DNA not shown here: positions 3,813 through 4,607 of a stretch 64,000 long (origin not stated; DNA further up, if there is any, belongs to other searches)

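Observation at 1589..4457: Two 'orphan' CuA-type cupredoxins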

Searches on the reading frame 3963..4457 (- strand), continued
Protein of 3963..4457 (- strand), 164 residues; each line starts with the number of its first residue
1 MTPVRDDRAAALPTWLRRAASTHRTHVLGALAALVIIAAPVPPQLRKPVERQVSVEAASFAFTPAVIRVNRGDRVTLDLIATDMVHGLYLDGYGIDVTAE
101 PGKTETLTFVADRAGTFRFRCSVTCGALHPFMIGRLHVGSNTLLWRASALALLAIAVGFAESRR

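Call 24: search_solved_structures(query=window:3963-4457:-, max_evalue=0.01, show_alignments=3)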
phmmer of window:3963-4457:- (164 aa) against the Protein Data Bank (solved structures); distinct sequences matched with E-value up to 0.01: 70 (the best 60 are shown).
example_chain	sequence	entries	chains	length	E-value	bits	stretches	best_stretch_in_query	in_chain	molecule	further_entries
6ptt_A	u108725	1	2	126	6.3e-12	49.1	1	48-137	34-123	Cytochrome c oxidase subunit 2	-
2lln_A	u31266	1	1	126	4.4e-11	46.4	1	48-137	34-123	Cytochrome c oxidase subunit 2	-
6pty_A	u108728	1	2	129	4.6e-11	46.3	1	48-137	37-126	Cytochrome c oxidase subunit 2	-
2cua_A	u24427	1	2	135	5e-11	46.2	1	48-137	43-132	PROTEIN (CUA)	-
2fwl_B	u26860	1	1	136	5e-11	46.2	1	48-137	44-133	Cytochrome c oxidase subunit II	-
3eh3_B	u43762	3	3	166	7e-11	45.7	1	48-137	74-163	Cytochrome c oxidase subunit 2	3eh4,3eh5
3s33_B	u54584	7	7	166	7e-11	45.7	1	48-137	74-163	Cytochrome c oxidase subunit 2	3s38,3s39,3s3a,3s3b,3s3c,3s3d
2qpe_B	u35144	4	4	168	7.2e-11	45.6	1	48-137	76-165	Cytochrome c oxidase subunit 2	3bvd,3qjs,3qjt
1ehk_B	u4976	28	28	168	7.2e-11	45.6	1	48-137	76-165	BA3-TYPE CYTOCHROME-C OXIDASE | Cytochrome c oxidase polypeptide II | Cytochrome c oxidase subunit 2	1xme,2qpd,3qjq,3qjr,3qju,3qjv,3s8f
5u7n_A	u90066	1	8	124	2.7e-09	40.6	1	48-137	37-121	Cytochrome c oxidase subunit 2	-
7aq0_A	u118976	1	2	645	3.4e-09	40.2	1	55-138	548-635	Nitrous-oxide reductase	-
6y71_A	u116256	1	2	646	5.3e-09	39.6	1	59-138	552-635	Nitrous-oxide reductase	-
6y7d_A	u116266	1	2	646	5.3e-09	39.6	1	59-138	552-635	Nitrous-oxide reductase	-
6y77_A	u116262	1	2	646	5.3e-09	39.6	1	59-138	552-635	Nitrous-oxide reductase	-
6y7e_A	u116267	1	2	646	5.3e-09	39.6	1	59-138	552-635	Nitrous-oxide reductase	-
1fwx_A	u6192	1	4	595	5.4e-07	33.1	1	59-138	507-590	NITROUS OXIDE REDUCTASE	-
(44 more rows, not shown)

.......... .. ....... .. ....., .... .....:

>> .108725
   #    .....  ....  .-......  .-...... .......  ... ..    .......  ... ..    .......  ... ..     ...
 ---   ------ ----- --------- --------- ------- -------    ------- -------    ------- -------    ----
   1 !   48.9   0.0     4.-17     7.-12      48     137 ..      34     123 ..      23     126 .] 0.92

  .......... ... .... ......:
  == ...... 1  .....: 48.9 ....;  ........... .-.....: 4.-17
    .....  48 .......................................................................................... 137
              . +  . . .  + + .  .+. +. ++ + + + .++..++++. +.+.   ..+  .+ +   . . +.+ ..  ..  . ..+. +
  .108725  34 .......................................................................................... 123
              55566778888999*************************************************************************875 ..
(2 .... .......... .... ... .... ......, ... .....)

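Call 33: predict_structure(alignment_id=A1)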
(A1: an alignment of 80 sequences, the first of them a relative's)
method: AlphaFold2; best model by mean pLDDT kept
length: 164 residues; sequences in the alignment: 80
mean_pLDDT: 85.4   pTM: 0.69
mean pLDDT of the five models: 85.4, 83.3, 81.3, 80.2, 78.9
residues with pLDDT >= 90: 74; 70-90: 68; 50-70: 22; < 50: 0
segments of 3 or more residues with pLDDT < 50: none
pLDDT, mean of each block of 10 residues (from residue 1): 65 70 80 82 81 93 95 97 92 95 97 93 68 91 83 86 81
secondary structure, 60 per line:
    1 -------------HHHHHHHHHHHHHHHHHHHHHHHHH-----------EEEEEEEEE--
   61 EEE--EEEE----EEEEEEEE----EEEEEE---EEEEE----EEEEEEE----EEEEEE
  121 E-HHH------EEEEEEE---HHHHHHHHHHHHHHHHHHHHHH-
elements in order: H14-38 E50-58 E61-63 E66-69 E74-81 E86-91 E95-99 E104-110 E115-121 E132-138 H142-163

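Call 38: fold_search(model_id=the predicted structure, library=pdb)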
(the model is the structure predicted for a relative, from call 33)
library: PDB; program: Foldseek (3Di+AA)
matches with E <= 10: 1338; with E <= 0.001: 545
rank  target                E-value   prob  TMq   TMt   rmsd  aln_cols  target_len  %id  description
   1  1fwx_C                1.8e-08  1.00  0.47  0.14   3.0        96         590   29  CRYSTAL STRUCTURE OF NITROUS OXIDE REDUCTASE FROM P. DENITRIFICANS (released 2001-09-25)
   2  5u7n_B                2.6e-08  1.00  0.47  0.65  13.9       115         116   25  CRYSTAL STRUCTURE OF A CHIMERIC CUA DOMAIN (SUBUNIT II) OF CYTOCHROME BA3 FROM THERMUS THERMOPHILUS WITH THE AMICYANIN (released 2017-11-22)
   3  6ptt_A                2.8e-08  1.00  0.49  0.66   3.2        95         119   30  Soluble model of Arabidopsis thaliana CuA (Tt3LAt) (released 2019-11-20)
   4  5u7n_F                3.6e-08  1.00  0.48  0.69   3.0        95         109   29  CRYSTAL STRUCTURE OF A CHIMERIC CUA DOMAIN (SUBUNIT II) OF CYTOCHROME BA3 FROM THERMUS THERMOPHILUS WITH THE AMICYANIN (released 2017-11-22)
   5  2qpe_B                3.9e-08  1.00  0.47  0.47  14.6       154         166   25  An unexpected outcome of surface-engineering an integral membrane protein: Improved crystallization of cytochrome ba3  (released 2007-12-11)
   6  5u7n_G                5.3e-08  1.00  0.48  0.68   3.0        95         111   29  CRYSTAL STRUCTURE OF A CHIMERIC CUA DOMAIN (SUBUNIT II) OF CYTOCHROME BA3 FROM THERMUS THERMOPHILUS WITH THE AMICYANIN (released 2017-11-22)
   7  1fwx_B                6.9e-08  1.00  0.47  0.14   2.8        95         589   29  CRYSTAL STRUCTURE OF NITROUS OXIDE REDUCTASE FROM P. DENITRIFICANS (released 2001-09-25)
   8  2cua_A                7.3e-08  1.00  0.49  0.64   3.2        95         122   29  THE CUA DOMAIN OF CYTOCHROME BA3 FROM THERMUS THERMOPHILUS (released 1999-05-28)
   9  3sbp_G                7.8e-08  1.00  0.45  0.14   3.1        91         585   32  Pseudomonas stutzeri nitrous oxide reductase, P1 crystal form (released 2011-08-10)
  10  5ndc_B                7.8e-08  1.00  0.47  0.47  19.5       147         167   22  Structure of ba3-type cytochrome c oxidase from Thermus thermophilus by serial femtosecond crystallography (released 2017-08-23)
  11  2iwf_A                8.9e-08  1.00  0.47  0.14   2.9        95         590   28  Resting form of pink nitrous oxide reductase from Achromobacter Cycloclastes (released 2006-08-16)
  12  1fwx_D                9.5e-08  1.00  0.47  0.14   2.8        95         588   29  CRYSTAL STRUCTURE OF NITROUS OXIDE REDUCTASE FROM P. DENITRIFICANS (released 2001-09-25)
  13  1fwx_A                9.5e-08  1.00  0.47  0.14   3.0        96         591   29  CRYSTAL STRUCTURE OF NITROUS OXIDE REDUCTASE FROM P. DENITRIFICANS (released 2001-09-25)
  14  9f8x_A                1.1e-07  1.00  0.47  0.15   3.0        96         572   27  Low-dose structure of Marinobacter nauticus nitrous oxide reductase (released 2024-06-19)
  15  6y7d_A                1.1e-07  1.00  0.44  0.14   2.9        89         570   32  Pseudomonas stutzeri nitrous oxide reductase mutant, H433A (released 2021-01-27)
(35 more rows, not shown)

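Call 42: search_protein_families(library=pfam, proteins=[L021:7792-9393:+, L081:18150-19262:+, L078:6892-7569:+, L074:5913-6626:+, L058:5968-6570:+, L056:754-1251:-, L028:7709-8206:-, L018:5161-5700:+], max_evalue=0.001)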
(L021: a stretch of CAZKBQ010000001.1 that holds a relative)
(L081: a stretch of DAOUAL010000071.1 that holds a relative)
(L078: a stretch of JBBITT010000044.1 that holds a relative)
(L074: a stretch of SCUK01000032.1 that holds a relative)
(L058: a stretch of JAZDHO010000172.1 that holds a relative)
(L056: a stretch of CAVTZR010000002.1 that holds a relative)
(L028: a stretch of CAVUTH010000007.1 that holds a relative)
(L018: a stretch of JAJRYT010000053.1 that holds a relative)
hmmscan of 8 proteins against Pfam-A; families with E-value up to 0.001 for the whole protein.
L021:7792-9393:+ (533 aa): 5 families
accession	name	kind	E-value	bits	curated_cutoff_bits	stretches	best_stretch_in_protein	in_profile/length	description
PF07730.19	HisKA_3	-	2.4e-14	54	24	1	334-399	1-66/68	Histidine kinase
PF02518.31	HATPase_c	-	2.3e-11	44.5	26.4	1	441-532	3-108/111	Histidine kinase-, DNA gyrase B-, and HSP90-like ATPase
PF02743.24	dCache_1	-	1.4e-05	25.2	45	1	155-227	165-239/240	Cache domain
PF13581.12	HATPase_c_2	-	5.5e-05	23.6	27.4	1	436-496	24-96/127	Histidine kinase-like ATPase domain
PF00672.30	HAMP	-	0.00038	21.2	25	1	264-314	3-52/53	HAMP domain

L081:18150-19262:+ (370 aa): 5 families
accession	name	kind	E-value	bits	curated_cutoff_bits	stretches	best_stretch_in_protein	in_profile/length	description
PF00005.33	ABC_tran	-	1.5e-30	107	25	1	134-275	1-136/137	ABC transporter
PF13401.12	AAA_22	-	1.2e-06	29.3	27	1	145-304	6-121/130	AAA domain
PF13304.12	AAA_21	-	1e-05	26.2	27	0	148-168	3-23/304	AAA domain, putative AbiEii toxin, Type IV TA system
PF13191.12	AAA_16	-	0.00061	20.8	32.6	0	141-272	19-139/167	AAA ATPase domain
PF03215.21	Rad17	-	0.00061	20.2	23.8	1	134-169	35-70/186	Rad17 P-loop domain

L078:6892-7569:+ (225 aa): 5 families
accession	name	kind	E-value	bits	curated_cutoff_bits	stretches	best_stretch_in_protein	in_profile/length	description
PF00072.30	Response_reg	-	2.1e-31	108.8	30.2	1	18-130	1-111/111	Response regulator receiver domain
PF00196.25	GerE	-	7.8e-20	70.7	23.5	1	161-216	2-57/57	Bacterial regulatory proteins, luxR family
PF08281.18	Sigma70_r4_2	-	0.0002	21.4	25.7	1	157-204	6-54/54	Sigma-70, region 4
PF02277.22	DBI_PRT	-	0.00066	19.5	22.6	0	18-187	53-173/329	Phosphoribosyltransferase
PF13384.12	HTH_23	-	0.00085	19.5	24.6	0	165-194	6-35/50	Homeodomain-like domain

L074:5913-6626:+ (237 aa): 1 family
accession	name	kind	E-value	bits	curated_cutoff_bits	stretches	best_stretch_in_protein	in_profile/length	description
PF09858.14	DUF2085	-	1.5e-07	32.2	25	1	95-204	13-88/90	Predicted membrane protein (DUF2085)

L058:5968-6570:+ (200 aa): 5 families
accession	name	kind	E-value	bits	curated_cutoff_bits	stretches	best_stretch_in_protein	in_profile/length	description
PF00578.27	AhpC-TSA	-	2.8e-30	105.3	26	1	62-177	4-123/124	AhpC/TSA family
PF08534.16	Redoxin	-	5.1e-25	88.4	26.6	1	60-197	3-148/148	Redoxin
PF13905.12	Thioredoxin_8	-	1e-08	35.9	27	1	83-174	1-93/94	Thioredoxin-like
PF00085.26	Thioredoxin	-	1.4e-05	25.4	23.5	1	84-131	19-65/103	Thioredoxin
PF00255.25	GSHPx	-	0.00086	19.3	27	0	66-122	4-59/108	Glutathione peroxidase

L056:754-1251:- (165 aa): 0 families

L028:7709-8206:- (165 aa): 1 family
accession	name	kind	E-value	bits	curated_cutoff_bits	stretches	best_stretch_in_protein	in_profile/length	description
PF13473.12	Cupredoxin_1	-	5e-06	26.9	27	1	16-69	9-61/104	Cupredoxin-like domain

L018:5161-5700:+ (179 aa): 2 families
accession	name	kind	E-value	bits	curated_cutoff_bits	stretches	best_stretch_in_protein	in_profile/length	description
PF07610.17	DUF1573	-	2.7e-17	63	26.1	1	75-165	4-90/98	Protein of unknown function (DUF1573)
PF22544.2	HYDIN_VesB_CFA65-like_Ig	-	3e-13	50.3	25.5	1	78-170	9-97/100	HYDIN/CFA65/VesB-like, Ig-like domain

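Call 79: search_protein_representatives(alignment_id=A1)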
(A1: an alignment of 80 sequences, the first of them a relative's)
Query: 80 sequences, 154 profile positions. Proteins with E-value up to 0.001 (for the whole library): 10340; up to 1e-10: 2794; up to 1e-30: 130. The best 150 are listed.
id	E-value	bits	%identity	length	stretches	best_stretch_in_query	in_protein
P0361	1.5e-63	229.3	-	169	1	10-147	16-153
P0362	2.8e-62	225.2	-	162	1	10-151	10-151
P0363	5.1e-61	221.1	-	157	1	10-150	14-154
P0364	4.5e-60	218.1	-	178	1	8-153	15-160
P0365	2.7e-58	212.3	-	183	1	9-149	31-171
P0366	3.0e-58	212.1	-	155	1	7-152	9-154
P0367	5.5e-57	208.0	-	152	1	18-153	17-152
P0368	7.8e-57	207.5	-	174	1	11-150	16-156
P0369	1.5e-55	203.3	-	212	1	8-152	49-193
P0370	3.1e-54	199.1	-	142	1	9-136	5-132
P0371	3.9e-54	198.8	-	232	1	27-136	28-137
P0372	7.5e-54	197.8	-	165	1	12-152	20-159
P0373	1.1e-53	197.3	-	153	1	10-152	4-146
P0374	7.5e-53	194.6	-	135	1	36-132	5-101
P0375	1.1e-52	194.0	-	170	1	18-149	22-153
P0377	5.8e-50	185.2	-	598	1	11-148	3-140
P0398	2.0e-41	157.5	-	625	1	13-148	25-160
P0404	3.9e-40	153.3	-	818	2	23-133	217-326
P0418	2.5e-37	144.2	-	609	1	16-146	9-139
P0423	1.0e-36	142.2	-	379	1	34-148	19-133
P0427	3.7e-36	140.4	-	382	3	34-127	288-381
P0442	5.1e-35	136.7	-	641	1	11-146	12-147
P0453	6.6e-34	133.1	-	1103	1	26-143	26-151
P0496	2.0e-30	121.7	-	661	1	30-143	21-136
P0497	2.2e-30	121.6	-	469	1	37-140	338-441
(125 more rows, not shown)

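Call 80: search_protein_families(library=pfam, proteins=[P0377, P0398, P0418, P0442, P0496, P0453, P0404, P0497, P0423, P0427], max_evalue=0.001)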
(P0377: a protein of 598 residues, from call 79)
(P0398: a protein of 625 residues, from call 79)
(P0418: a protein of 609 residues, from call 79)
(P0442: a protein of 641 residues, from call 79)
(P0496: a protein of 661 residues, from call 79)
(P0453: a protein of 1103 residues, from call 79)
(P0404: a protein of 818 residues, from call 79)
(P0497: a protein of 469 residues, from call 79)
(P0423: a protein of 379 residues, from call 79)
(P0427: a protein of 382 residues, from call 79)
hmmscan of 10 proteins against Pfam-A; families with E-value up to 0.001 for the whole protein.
P0377 (598 aa): 3 families
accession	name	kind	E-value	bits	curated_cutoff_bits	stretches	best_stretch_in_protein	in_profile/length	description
PF00116.26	COX2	-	4.5e-08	33.5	22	1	54-113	54-113/120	Cytochrome C oxidase subunit II, periplasmic domain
PF12801.12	Fer4_5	-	1e-07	32.2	22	2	207-243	3-39/48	4Fe-4S binding domain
PF13473.12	Cupredoxin_1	-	3.7e-05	24.1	27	1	11-117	4-102/104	Cupredoxin-like domain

P0398 (625 aa): 3 families
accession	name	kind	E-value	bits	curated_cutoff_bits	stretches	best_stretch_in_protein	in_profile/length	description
PF00116.26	COX2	-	1.1e-08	35.5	22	1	75-133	55-113/120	Cytochrome C oxidase subunit II, periplasmic domain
PF12801.12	Fer4_5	-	1.4e-07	31.8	22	2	226-263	2-39/48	4Fe-4S binding domain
PF13473.12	Cupredoxin_1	-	0.00028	21.3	27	1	34-139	5-104/104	Cupredoxin-like domain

P0418 (609 aa): 3 families
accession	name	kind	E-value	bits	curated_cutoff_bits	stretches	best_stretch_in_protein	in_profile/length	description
PF13473.12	Cupredoxin_1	-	1.5e-08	35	27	1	15-120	3-104/104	Cupredoxin-like domain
PF00116.26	COX2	-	1.7e-08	34.8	22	1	47-114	46-113/120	Cytochrome C oxidase subunit II, periplasmic domain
PF12801.12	Fer4_5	-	4.2e-07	30.3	22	2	300-332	6-38/48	4Fe-4S binding domain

P0442 (641 aa): 3 families
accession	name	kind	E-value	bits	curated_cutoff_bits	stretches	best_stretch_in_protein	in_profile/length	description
PF13473.12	Cupredoxin_1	-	4.5e-08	33.5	27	1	22-128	5-104/104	Cupredoxin-like domain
PF12801.12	Fer4_5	-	6.3e-08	32.9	22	2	328-364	4-39/48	4Fe-4S binding domain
PF00116.26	COX2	-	2.7e-07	30.9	22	1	60-123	51-114/120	Cytochrome C oxidase subunit II, periplasmic domain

P0496 (661 aa): 2 families
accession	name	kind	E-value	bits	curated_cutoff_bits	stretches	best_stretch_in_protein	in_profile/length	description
PF12801.12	Fer4_5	-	4.8e-08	33.3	22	2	302-337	4-38/48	4Fe-4S binding domain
PF13473.12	Cupredoxin_1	-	4.5e-07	30.3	27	1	11-120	3-104/104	Cupredoxin-like domain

P0453 (1103 aa): 14 families
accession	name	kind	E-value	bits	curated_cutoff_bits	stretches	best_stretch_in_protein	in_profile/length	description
PF07992.20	Pyr_redox_2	-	2.5e-31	109.6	26.1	1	463-757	2-291/291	Pyridine nucleotide-disulphide oxidoreductase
PF14691.11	Fer4_20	-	3.2e-21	75.7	25.8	1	357-448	20-111/113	Dihydroprymidine dehydrogenase domain II, 4Fe-4S cluster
PF13738.12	Pyr_redox_3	-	3.2e-14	53.3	30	1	591-741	162-305/305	Pyridine nucleotide-disulphide oxidoreductase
PF00070.33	Pyr_redox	-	1.4e-11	45.2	22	2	595-670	1-80/82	Pyridine nucleotide-disulphide oxidoreductase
PF01266.30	DAO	-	2.5e-10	40.8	27.9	1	463-497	1-35/353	FAD dependent oxidoreductase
PF13450.12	NAD_binding_8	-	2.7e-10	40.8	21.9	1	466-522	1-53/68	NAD(P)-binding Rossmann-like domain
PF12801.12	Fer4_5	-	1.1e-08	35.3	22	2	223-270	2-40/48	4Fe-4S binding domain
PF13473.12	Cupredoxin_1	-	3.6e-06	27.4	27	1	23-135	7-104/104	Cupredoxin-like domain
PF01593.30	Amino_oxidase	-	6.5e-06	26.1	19.8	1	472-501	2-31/443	Flavin containing amine oxidoreductase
PF00890.30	FAD_binding_2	-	1.7e-05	24.7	20.4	1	464-708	2-206/414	FAD binding domain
PF03486.20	HI0933_like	-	0.00024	21.1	50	0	463-497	2-36/244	HI0933-like protein Rossmann domain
PF01946.23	Thi4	-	0.00032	20.5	26.2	1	460-503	16-60/235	Thi4 family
PF01262.27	AlaDh_PNT_C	-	0.00078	19.4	23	0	595-620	30-54/214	Alanine dehydrogenase/PNT, C-terminal domain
PF12831.13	FAD_oxidored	-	0.00096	19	27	0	464-500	2-38/416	FAD dependent oxidoreductase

P0404 (818 aa): 3 families
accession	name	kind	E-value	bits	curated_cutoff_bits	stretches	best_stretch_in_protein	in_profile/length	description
PF13473.12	Cupredoxin_1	-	2.8e-23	82.3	27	2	14-114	4-102/104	Cupredoxin-like domain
PF12801.12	Fer4_5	-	6.7e-08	32.8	22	2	504-539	4-38/48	4Fe-4S binding domain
PF00116.26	COX2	-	3.1e-05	24.3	22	1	249-314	48-113/120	Cytochrome C oxidase subunit II, periplasmic domain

P0497 (469 aa): 3 families
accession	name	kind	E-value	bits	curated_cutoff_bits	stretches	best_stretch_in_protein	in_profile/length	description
PF09459.16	EB_dh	-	6.9e-24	85.6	33.3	1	64-272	2-236/236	Ethylbenzene dehydrogenase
PF00116.26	COX2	-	1.8e-09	38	22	1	352-422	43-113/120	Cytochrome C oxidase subunit II, periplasmic domain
PF13473.12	Cupredoxin_1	-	7.7e-05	23.1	27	1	341-423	21-99/104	Cupredoxin-like domain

P0423 (379 aa): 3 families
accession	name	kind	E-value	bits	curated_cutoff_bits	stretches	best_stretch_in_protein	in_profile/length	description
PF00116.26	COX2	-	2.8e-07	30.9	22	1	40-106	47-113/120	Cytochrome C oxidase subunit II, periplasmic domain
PF12801.12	Fer4_5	-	3.5e-07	30.5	22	2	209-249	3-40/48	4Fe-4S binding domain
PF13473.12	Cupredoxin_1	-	1.8e-06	28.4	27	1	14-96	10-93/104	Cupredoxin-like domain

P0427 (382 aa): 3 families
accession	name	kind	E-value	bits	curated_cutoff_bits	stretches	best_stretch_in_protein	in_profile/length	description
PF13473.12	Cupredoxin_1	-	3.6e-36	123.8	27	3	284-380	11-103/104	Cupredoxin-like domain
PF00116.26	COX2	-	6.9e-16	58.7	22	1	311-376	49-114/120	Cytochrome C oxidase subunit II, periplasmic domain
PF07731.20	Cu-oxidase_2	-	8.3e-05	22.8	20.4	0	342-366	95-119/137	Multicopper oxidase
